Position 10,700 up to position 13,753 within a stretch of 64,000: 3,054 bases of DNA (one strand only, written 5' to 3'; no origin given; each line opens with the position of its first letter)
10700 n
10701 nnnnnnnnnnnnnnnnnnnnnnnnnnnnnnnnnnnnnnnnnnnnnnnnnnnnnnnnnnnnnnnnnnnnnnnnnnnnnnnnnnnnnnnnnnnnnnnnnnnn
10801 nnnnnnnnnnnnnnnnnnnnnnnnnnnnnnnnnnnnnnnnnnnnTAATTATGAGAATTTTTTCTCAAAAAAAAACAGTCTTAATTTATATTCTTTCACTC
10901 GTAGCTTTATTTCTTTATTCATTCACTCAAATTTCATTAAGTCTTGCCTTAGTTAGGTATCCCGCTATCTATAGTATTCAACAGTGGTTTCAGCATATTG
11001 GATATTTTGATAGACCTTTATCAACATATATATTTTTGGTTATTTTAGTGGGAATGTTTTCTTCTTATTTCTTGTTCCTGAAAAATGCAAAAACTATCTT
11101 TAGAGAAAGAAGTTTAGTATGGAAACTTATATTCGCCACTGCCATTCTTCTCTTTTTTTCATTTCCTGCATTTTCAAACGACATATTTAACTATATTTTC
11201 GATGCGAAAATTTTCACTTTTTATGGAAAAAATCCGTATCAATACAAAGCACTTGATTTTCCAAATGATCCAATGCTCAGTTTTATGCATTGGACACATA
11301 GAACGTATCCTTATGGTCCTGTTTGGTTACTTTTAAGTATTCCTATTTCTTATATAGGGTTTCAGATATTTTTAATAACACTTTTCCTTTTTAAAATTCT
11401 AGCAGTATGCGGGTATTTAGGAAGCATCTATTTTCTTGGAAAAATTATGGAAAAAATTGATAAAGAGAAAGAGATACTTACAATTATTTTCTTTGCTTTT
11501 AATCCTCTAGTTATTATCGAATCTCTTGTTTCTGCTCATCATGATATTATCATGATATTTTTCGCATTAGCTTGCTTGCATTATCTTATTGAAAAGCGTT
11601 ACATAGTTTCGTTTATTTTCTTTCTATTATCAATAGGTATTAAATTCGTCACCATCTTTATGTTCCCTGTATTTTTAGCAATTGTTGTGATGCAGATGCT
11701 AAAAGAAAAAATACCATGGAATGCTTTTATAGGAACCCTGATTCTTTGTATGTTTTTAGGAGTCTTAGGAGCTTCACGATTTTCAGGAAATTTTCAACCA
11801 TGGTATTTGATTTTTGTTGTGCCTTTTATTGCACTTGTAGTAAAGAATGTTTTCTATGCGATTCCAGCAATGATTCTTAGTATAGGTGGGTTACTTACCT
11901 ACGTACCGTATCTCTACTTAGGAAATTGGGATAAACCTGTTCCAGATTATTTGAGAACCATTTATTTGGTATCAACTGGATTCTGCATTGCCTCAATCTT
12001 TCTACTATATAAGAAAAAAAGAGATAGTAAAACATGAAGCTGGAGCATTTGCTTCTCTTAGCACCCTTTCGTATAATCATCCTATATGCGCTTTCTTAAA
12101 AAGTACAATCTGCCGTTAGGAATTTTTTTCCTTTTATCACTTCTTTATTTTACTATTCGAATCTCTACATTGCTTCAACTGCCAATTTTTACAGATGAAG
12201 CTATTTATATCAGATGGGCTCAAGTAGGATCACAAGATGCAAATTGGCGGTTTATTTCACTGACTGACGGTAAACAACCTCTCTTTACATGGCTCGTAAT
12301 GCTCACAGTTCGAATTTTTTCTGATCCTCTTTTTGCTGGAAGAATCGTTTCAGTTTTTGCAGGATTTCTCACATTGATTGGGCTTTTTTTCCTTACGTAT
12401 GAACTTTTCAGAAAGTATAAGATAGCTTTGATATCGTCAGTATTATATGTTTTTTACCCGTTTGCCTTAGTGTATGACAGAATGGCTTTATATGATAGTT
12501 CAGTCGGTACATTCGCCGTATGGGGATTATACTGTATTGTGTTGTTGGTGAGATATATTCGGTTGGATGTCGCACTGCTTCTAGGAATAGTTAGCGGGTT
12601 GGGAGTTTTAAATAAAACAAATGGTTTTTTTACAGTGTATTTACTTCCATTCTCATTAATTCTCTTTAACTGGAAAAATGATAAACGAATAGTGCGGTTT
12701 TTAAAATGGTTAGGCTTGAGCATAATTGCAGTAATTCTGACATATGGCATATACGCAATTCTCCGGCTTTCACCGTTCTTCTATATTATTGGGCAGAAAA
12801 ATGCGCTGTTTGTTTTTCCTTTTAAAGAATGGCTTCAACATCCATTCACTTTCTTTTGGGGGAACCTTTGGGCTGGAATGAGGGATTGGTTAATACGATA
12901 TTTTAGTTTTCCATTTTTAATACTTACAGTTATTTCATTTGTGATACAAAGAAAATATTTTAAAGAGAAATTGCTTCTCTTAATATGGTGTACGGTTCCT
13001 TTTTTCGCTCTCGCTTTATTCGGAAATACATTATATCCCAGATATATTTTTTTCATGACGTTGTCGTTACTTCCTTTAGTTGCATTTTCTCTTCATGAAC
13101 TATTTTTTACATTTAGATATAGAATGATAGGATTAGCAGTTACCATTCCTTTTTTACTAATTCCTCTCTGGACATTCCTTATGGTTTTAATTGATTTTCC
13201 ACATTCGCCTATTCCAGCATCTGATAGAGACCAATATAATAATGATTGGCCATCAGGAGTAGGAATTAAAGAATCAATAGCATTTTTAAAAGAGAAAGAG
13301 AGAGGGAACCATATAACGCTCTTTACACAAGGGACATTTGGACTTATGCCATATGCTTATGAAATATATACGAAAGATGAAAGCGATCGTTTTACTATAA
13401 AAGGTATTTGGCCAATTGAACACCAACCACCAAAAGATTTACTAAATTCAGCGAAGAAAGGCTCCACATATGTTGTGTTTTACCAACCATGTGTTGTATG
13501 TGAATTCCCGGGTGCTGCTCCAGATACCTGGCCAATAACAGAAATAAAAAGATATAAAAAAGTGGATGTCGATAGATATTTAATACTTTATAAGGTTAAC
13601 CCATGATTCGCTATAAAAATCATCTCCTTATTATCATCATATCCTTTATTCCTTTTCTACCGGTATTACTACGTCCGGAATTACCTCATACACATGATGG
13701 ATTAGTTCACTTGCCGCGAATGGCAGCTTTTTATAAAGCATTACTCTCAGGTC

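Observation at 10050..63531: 53-kb glycosylation super-locus with about 24 GT-C-fold membrane glycosyltransferase paralogs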

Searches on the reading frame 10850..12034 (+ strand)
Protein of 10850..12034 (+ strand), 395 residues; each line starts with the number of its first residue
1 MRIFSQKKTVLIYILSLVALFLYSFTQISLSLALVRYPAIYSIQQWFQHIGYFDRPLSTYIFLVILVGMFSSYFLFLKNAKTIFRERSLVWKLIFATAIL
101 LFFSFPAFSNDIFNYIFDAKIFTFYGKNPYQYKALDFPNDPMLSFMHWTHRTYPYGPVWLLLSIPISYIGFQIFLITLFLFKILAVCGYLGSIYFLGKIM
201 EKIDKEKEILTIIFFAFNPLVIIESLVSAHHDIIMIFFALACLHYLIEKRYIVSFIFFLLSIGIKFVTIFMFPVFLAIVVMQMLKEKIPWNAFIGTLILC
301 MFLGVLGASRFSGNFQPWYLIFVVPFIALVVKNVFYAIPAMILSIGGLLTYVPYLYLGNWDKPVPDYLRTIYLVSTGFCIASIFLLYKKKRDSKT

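Call 3: search_protein_families(library=pfam, proteins=[window:10850-12034:+], max_evalue=0.01)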
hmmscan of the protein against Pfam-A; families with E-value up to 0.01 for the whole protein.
window:10850-12034:+ (395 aa): 0 families

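Call 29: search_solved_structures(query=A5, max_evalue=1)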
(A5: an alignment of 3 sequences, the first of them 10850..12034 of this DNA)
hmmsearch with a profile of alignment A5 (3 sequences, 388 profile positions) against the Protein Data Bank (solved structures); distinct sequences matched with E-value up to 1: 0.

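Call 37: find_homologous_proteins(query=window:10850-12034:+, max_evalue=0.00001)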
Query window:10850-12034:+ (395 aa): 2418 proteins with E <= 0.00001 among 8000 candidates; the best 120 are listed.
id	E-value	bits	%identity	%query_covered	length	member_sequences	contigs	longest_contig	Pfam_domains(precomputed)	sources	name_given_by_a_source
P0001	3.1e-252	855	100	100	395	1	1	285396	PF26314.1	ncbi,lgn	-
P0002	2.6e-155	536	62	98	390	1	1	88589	PF09594.17,PF26314.1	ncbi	-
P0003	4.4e-132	459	59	91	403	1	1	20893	PF26314.1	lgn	-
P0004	4.7e-132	459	56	93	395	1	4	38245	PF26314.1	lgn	-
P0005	2.4e-130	453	55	94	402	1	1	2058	PF26314.1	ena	-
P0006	5.0e-130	452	54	100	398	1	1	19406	PF26314.1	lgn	-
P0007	1.7e-129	451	53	100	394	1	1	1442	PF26314.1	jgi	jgi:hypothetical protein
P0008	9.2e-129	448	56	95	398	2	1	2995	PF26314.1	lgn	-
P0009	2.0e-128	447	56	89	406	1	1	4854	PF26314.1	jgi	jgi:hypothetical protein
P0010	2.1e-127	444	54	97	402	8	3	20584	PF26314.1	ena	-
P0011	2.0e-126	441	52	95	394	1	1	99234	PF26314.1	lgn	-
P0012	7.5e-126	439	54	96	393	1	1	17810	PF26314.1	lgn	-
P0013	1.0e-125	438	54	92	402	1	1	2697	PF26314.1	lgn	-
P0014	1.8e-125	437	55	94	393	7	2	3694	PF26314.1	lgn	-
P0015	2.2e-125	437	53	93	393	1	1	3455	PF26314.1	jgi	jgi:hypothetical protein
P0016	2.3e-125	437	53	98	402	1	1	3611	PF26314.1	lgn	-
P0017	3.4e-125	436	54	94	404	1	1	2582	PF26314.1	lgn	-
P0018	1.8e-122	428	54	98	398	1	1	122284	PF26314.1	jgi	jgi:hypothetical protein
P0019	1.3e-121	425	54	88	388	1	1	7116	PF26314.1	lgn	-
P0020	2.5e-121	424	52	97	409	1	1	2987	PF26314.1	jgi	jgi:hypothetical protein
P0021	4.0e-121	423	50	99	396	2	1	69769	PF09594.17,PF26314.1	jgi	jgi:Gpi18-like mannosyltransferase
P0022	5.2e-120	419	50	100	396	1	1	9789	PF09594.17,PF26314.1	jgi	jgi:hypothetical protein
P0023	3.2e-119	417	51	98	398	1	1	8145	PF09594.17,PF26314.1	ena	-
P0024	6.1e-119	416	54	92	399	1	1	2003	PF26314.1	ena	-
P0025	1.2e-118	415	50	93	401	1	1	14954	PF26314.1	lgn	-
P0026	1.5e-117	411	53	99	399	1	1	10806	PF26314.1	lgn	-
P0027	5.9e-117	409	52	99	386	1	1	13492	PF26314.1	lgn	-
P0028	6.3e-116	406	51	99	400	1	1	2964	PF26314.1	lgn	-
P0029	9.2e-116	405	50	97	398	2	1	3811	PF26314.1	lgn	-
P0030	1.1e-115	405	51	95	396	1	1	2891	PF26314.1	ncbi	-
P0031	2.0e-115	404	50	94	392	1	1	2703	PF09594.17,PF26314.1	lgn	-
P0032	3.8e-115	403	52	95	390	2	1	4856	PF26314.1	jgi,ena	-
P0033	4.3e-115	403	53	94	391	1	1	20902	PF26314.1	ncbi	-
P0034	5.4e-115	403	49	98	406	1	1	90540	PF26314.1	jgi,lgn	-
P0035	1.1e-114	402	51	97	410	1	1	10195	PF26314.1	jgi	jgi:hypothetical protein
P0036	1.2e-114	402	52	97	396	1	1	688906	PF26314.1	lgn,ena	-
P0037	1.4e-114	402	51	98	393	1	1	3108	PF09594.17,PF26314.1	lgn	-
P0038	1.9e-114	401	52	97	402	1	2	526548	PF26314.1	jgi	jgi:hypothetical protein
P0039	2.0e-114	401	52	99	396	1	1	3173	PF09594.17,PF26314.1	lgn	-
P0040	2.3e-114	401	52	96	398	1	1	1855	PF26314.1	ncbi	-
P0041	7.4e-114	399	50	91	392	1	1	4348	PF26314.1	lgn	-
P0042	1.1e-113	399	48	100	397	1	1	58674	PF26314.1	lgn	-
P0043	1.5e-113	398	53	97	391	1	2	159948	PF26314.1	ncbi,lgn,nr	ncbi:MAG TPA: hypothetical protein VLF68_01625 [Candidatus Saccharimonadales bacterium]|nr:hypotheti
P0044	1.7e-113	398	50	98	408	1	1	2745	PF09594.17,PF26314.1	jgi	jgi:hypothetical protein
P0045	1.8e-113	398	49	94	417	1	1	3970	PF26314.1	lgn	-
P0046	2.6e-113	397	51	96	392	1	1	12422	PF26314.1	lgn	-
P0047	2.9e-113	397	51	99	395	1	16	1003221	PF26314.1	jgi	jgi:uncharacterized membrane protein YqjE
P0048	3.2e-113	397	51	98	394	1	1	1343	PF26314.1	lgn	-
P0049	4.5e-113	397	51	97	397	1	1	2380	PF26314.1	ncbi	-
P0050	4.9e-113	396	52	96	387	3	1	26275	PF26314.1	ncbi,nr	ncbi:MAG TPA: hypothetical protein VND99_01080 [Candidatus Acidoferrales bacterium]|nr:hypothetical 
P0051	5.5e-113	396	51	96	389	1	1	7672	PF26314.1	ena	-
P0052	6.2e-113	396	49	96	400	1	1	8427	PF26314.1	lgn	-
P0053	6.6e-113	396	52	96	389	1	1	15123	PF26314.1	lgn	-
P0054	6.8e-113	396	50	98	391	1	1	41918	PF26314.1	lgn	-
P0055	7.5e-113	396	51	95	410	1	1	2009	PF09594.17,PF26314.1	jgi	jgi:hypothetical protein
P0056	8.0e-113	396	52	96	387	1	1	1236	PF26314.1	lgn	-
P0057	8.6e-113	396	52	97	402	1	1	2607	PF26314.1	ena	-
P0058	1.1e-112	395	47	99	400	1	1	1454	PF26314.1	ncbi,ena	-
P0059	1.1e-112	395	52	97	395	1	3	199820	PF26314.1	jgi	jgi:hypothetical protein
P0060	1.1e-112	395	50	95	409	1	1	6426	PF26314.1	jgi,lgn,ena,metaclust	metaclust:\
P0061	1.1e-112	395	51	97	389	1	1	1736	PF26314.1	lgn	-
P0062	1.1e-112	395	52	96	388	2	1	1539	PF26314.1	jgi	jgi:hypothetical protein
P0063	1.2e-112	395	50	98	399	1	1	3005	PF09594.17,PF26314.1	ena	-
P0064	1.2e-112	395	50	94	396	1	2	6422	PF26314.1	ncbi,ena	-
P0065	1.4e-112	395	51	92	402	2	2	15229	PF26314.1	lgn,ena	-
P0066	1.6e-112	395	50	96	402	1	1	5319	PF26314.1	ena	-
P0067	1.7e-112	395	48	98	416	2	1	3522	PF26314.1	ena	-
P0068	1.7e-112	395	51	94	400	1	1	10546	PF26314.1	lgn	-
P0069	1.8e-112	395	48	98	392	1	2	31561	PF26314.1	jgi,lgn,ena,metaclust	metaclust:\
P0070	2.0e-112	394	52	93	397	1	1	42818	PF26314.1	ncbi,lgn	-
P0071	2.2e-112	394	48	100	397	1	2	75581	PF26314.1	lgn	-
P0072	3.1e-112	394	51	95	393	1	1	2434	PF26314.1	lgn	-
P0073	3.8e-112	394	48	97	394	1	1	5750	PF26314.1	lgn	-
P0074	6.8e-112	393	50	97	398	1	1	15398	PF26314.1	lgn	-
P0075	6.9e-112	393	48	98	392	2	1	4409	PF26314.1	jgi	-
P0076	7.1e-112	393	49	96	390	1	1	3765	PF26314.1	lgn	-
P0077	7.3e-112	393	48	98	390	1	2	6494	PF26314.1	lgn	-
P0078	8.7e-112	392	52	97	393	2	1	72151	PF26314.1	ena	-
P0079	9.2e-112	392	52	95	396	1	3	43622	PF26314.1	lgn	-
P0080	9.5e-112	392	53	92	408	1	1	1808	PF26314.1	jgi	jgi:hypothetical protein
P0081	9.5e-112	392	51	96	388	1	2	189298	PF09594.17,PF26314.1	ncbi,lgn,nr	ncbi:MAG TPA: glycosyltransferase family 87 protein [Candidatus Saccharimonadales bacterium]|nr:glyc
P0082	9.7e-112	392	50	97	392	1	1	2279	PF26314.1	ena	-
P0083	1.1e-111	392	52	97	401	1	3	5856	PF26314.1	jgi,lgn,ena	-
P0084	1.7e-111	391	52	94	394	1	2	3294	PF26314.1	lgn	-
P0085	1.8e-111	391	49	91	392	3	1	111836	PF09594.17,PF26314.1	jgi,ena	-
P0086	1.9e-111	391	51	97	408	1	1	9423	PF26314.1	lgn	-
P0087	3.1e-111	391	51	95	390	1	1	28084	PF09594.17,PF26314.1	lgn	-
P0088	3.7e-111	390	50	98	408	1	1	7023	PF26314.1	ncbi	ncbi:MAG: hypothetical protein ACREHC_04440 [Candidatus Levyibacteriota bacterium]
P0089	4.0e-111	390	49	97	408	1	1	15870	PF26314.1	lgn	-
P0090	4.1e-111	390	51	91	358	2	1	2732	PF26314.1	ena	-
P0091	4.2e-111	390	51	94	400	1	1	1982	PF26314.1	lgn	-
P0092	4.8e-111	390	51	92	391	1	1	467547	PF26314.1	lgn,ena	-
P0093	5.3e-111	390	50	95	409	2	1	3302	PF26314.1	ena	-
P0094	5.7e-111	390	51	98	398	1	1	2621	PF26314.1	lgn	-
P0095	5.9e-111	390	49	95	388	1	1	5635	PF26314.1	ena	-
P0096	7.1e-111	389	52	92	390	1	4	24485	PF26314.1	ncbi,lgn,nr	ncbi:MAG: hypothetical protein HYU48_01015 [Candidatus Levybacteria bacterium]|nr:hypothetical prote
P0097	7.2e-111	389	50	97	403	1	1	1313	PF26314.1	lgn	-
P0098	8.2e-111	389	49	96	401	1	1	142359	PF26314.1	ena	-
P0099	8.6e-111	389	50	98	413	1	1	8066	PF09594.17,PF26314.1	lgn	-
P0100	8.8e-111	389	50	96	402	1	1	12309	PF09594.17,PF26314.1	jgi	jgi:hypothetical protein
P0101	9.6e-111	389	50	93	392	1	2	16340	PF09594.17,PF26314.1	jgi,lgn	jgi:hypothetical protein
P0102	1.0e-110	389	50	98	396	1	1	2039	PF26314.1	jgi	jgi:hypothetical protein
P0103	1.1e-110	389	49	97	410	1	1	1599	PF26314.1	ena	-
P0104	1.3e-110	389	51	94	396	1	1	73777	PF26314.1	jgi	-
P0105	1.3e-110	389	48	97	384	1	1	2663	PF26314.1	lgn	-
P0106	1.5e-110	388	49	98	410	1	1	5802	PF09594.17,PF26314.1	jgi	jgi:hypothetical protein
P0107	1.7e-110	388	49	96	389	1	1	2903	PF26314.1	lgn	-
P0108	2.0e-110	388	53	89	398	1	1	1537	PF26314.1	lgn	-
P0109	3.7e-110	387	51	93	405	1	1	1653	PF26314.1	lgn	-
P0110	4.0e-110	387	53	90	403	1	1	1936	PF26314.1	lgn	-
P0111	4.3e-110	387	50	95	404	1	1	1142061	PF26314.1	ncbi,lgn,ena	-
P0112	5.0e-110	387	49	99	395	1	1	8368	PF09594.17,PF26314.1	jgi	jgi:Glycosyltransferase family 87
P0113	5.1e-110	387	48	96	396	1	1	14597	PF26314.1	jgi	jgi:hypothetical protein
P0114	5.3e-110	386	51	96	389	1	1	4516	PF26314.1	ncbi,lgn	ncbi:MAG TPA: hypothetical protein VF810_02825 [Patescibacteria group bacterium]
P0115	5.4e-110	386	49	96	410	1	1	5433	PF09594.17,PF26314.1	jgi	jgi:hypothetical protein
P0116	6.8e-110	386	50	94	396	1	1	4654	PF26314.1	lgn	-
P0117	7.0e-110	386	51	98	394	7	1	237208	PF26314.1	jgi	jgi:hypothetical protein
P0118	1.2e-109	385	52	94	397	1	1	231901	PF26314.1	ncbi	-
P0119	1.4e-109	385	49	94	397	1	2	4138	PF26314.1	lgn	-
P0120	1.5e-109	385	53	90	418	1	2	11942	PF26314.1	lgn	-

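Call 51: predict_structure(alignment_id=A7)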
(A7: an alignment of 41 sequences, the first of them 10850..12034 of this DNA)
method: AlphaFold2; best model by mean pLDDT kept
length: 395 residues; sequences in the alignment: 41
mean_pLDDT: 90.3   pTM: 0.91
mean pLDDT of the five models: 90.3, 89.7, 89.6, 87.7, 87.6
residues with pLDDT >= 90: 284; 70-90: 75; 50-70: 34; < 50: 2
segments of 3 or more residues with pLDDT < 50: none
pLDDT, mean of each block of 10 residues (from residue 1): 76 97 82 60 68 84 97 95 86 98 88 89 90 86 66 75 93 90 97 98 96 98 95 97 98 98 94 96 96 97 94 90 98 95 97 90 94 96 93 77
secondary structure, 60 per line:
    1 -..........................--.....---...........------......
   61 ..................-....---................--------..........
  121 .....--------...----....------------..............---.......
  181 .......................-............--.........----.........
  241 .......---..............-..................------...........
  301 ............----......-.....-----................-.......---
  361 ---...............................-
elements in order: H2-27 H30-34 H38-48 H55-78 H80-83 H87-102 H111-125 H141-144 H157-170 H174-203 H205-216 H219-227 H232-247 H251-264 H266-283 H290-312 H317-322 H324-328 H334-349 H351-357 H364-394

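Call 53: fold_search(model_id=the predicted structure, library=pdb)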
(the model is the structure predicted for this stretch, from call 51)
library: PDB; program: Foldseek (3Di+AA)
matches with E <= 10: 91; with E <= 0.001: 0
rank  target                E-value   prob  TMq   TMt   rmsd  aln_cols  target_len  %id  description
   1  9wno_A                1.3e-03  1.00  0.48  0.47  10.1       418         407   13  Cryo-EM structure of Candida glabrata GPI mannosyltransferase I bound to Dol-P-Man (released 2025-12-03)
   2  7wld_U                8.9e-02  0.99  0.34  0.32  11.5       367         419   14  Cryo-EM structure of the human glycosylphosphatidylinositol transamidase complex at 2.53 Angstrom resolution (released 2022-04-27)
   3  9dm7_A                1.1e-01  0.98  0.40  0.42  12.3       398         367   14  mannosyltransferase PimE in complex with Fab_E6 (released 2025-06-25)
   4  9s6t_A                1.8e-01  0.98  0.37  0.32  11.8       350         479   12  Ternary cryo-EM structure of chicken ALG12 with Dol25-PP-GlcNAc2Man7, Dol25-P-Man, and Fab (released 2026-03-18)
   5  8imx_U                1.9e-01  0.92  0.32  0.31  15.6       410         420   12  Cryo-EM structure of GPI-T with a chimeric GPI-anchored protein (released 2023-08-16)
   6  9dm5                  2.5e-01  0.85  0.31  0.32  13.7       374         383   12  Product-Bound mannosyltransferase PimE (released 2025-06-25)
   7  8evm_A                6.6e-01  0.41  0.20  0.28  11.5       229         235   11  De novo design of chlorophyll special pair containing protein assemblies (released 2024-05-15)
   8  6ftg_5                6.9e-01  0.57  0.31  0.21  19.6       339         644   13  Subtomogram average of OST-containing ribosome-translocon complexes from canine rough microsomal membranes (released 2018-03-21)
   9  9s6r_A                8.1e-01  0.92  0.42  0.43   9.5       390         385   10  Ternary cryo-EM structure of yeast ALG3 with Dol25-PP-GlcNAc2Man5, Dol25-P-Man, and Fab (released 2026-03-18)
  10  7pua_F3               1.2e+00  0.08  0.12  0.07  18.6       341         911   11  Middle assembly intermediate of the Trypanosoma brucei mitoribosomal small subunit (released 2022-03-02)
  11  8evm_C                1.2e+00  0.21  0.20  0.27  12.7       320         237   11  De novo design of chlorophyll special pair containing protein assemblies (released 2024-05-15)
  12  6snh_X                1.5e+00  0.80  0.42  0.35  14.6       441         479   10  Cryo-EM structure of yeast ALG6 in complex with 6AG9 Fab and Dol25-P-Glc (released 2020-03-11)
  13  9s6s_A                1.6e+00  0.72  0.37  0.28  11.5       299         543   13  Ternary cryo-EM structure of human ALG9 with Dol25-PP-GlcNAc2Man6, Dol25-P-Man and Fab (released 2026-03-18)
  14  7aie_B                1.9e+00  0.20  0.16  0.26  14.3       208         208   13  Crystal structure of a truncated form of the KLC1-TPR domain ([A1-B5] fragment) - Monoclinic crystal form (released 2021-10-06)
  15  7aie_A                1.9e+00  0.13  0.13  0.22  17.5       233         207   16  Crystal structure of a truncated form of the KLC1-TPR domain ([A1-B5] fragment) - Monoclinic crystal form (released 2021-10-06)
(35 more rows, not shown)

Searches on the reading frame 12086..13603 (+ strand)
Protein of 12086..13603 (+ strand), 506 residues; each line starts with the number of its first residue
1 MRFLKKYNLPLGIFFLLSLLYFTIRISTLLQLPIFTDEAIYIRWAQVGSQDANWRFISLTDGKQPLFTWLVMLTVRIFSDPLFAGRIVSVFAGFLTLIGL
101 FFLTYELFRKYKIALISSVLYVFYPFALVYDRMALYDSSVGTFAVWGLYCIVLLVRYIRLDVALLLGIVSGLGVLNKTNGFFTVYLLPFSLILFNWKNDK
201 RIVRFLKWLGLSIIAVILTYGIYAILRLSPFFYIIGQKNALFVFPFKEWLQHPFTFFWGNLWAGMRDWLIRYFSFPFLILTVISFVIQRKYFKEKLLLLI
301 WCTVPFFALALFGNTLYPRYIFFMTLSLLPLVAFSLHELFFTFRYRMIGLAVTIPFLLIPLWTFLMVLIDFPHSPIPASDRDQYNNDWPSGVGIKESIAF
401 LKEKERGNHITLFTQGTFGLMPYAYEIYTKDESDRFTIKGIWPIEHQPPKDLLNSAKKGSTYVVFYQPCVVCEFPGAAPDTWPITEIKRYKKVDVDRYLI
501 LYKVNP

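Call 3: search_protein_families(library=pfam, proteins=[window:12086-13603:+], max_evalue=0.01)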
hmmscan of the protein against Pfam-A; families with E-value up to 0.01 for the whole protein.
window:12086-13603:+ (506 aa): 2 families
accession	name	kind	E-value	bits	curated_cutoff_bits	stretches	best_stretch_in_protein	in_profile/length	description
PF13231.12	PMT_2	-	1.1e-10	42.4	26.1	1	65-218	4-153/160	Dolichyl-phosphate-mannose-protein mannosyltransferase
PF02366.24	PMT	-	6.9e-10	39.3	22.7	1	62-218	61-227/245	Dolichyl-phosphate-mannose-protein mannosyltransferase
